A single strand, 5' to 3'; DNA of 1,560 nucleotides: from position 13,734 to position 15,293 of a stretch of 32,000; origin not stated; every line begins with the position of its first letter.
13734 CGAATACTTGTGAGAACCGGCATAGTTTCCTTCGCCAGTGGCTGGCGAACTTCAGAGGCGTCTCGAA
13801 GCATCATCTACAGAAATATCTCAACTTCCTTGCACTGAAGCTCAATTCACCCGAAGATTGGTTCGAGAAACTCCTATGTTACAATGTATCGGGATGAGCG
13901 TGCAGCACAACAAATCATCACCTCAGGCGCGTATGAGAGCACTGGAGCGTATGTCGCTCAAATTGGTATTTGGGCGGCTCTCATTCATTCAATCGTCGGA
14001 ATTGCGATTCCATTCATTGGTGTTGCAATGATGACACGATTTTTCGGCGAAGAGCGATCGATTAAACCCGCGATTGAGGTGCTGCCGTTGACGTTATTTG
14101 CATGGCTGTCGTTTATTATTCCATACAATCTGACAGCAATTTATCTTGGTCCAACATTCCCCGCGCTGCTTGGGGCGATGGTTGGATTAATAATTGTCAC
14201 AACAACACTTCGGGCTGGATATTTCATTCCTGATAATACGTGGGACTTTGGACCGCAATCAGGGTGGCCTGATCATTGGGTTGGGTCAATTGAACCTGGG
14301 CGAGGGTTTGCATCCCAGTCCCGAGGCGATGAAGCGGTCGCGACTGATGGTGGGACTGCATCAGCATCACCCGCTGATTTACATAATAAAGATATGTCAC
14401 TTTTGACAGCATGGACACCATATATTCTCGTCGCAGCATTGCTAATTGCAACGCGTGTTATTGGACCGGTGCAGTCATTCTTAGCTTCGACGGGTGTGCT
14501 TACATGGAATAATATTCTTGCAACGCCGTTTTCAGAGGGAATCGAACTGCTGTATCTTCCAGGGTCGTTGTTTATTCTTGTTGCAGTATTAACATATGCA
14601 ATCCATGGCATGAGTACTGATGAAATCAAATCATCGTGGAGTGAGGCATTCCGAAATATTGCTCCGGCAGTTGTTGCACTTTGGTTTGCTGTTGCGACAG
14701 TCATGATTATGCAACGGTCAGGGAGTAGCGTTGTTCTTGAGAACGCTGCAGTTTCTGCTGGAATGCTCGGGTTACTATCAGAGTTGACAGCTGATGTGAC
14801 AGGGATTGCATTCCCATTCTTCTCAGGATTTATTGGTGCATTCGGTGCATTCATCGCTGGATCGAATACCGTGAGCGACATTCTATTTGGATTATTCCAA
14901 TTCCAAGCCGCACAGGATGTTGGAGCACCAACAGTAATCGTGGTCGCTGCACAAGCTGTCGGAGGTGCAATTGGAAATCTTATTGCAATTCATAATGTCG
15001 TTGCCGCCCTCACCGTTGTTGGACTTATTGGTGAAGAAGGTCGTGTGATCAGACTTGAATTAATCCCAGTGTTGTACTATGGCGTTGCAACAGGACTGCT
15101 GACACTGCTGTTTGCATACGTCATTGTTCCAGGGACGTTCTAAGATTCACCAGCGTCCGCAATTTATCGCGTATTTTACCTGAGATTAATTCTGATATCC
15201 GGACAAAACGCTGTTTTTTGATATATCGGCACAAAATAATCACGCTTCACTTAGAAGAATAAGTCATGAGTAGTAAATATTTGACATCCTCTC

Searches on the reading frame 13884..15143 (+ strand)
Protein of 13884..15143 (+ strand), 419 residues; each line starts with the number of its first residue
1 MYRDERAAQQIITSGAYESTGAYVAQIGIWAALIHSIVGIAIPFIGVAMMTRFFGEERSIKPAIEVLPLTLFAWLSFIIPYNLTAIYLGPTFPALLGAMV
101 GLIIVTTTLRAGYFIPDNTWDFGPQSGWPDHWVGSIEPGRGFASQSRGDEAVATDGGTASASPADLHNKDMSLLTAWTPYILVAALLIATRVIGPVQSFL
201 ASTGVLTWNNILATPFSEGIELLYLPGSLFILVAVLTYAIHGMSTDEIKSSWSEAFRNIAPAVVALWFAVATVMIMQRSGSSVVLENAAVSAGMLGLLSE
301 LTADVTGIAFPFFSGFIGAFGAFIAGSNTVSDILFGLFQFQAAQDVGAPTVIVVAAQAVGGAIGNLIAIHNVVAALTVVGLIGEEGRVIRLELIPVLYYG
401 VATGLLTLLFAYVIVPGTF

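Call 73: search_protein_families(library=pfam, proteins=[window:13884-15143:+], max_evalue=0.001)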
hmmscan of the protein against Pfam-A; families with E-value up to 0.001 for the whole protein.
window:13884-15143:+ (419 aa): 1 family
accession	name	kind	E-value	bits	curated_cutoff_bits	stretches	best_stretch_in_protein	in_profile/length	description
PF02652.20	Lactate_perm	-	1.8e-57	195.8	27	2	161-409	267-521/522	L-lactate permease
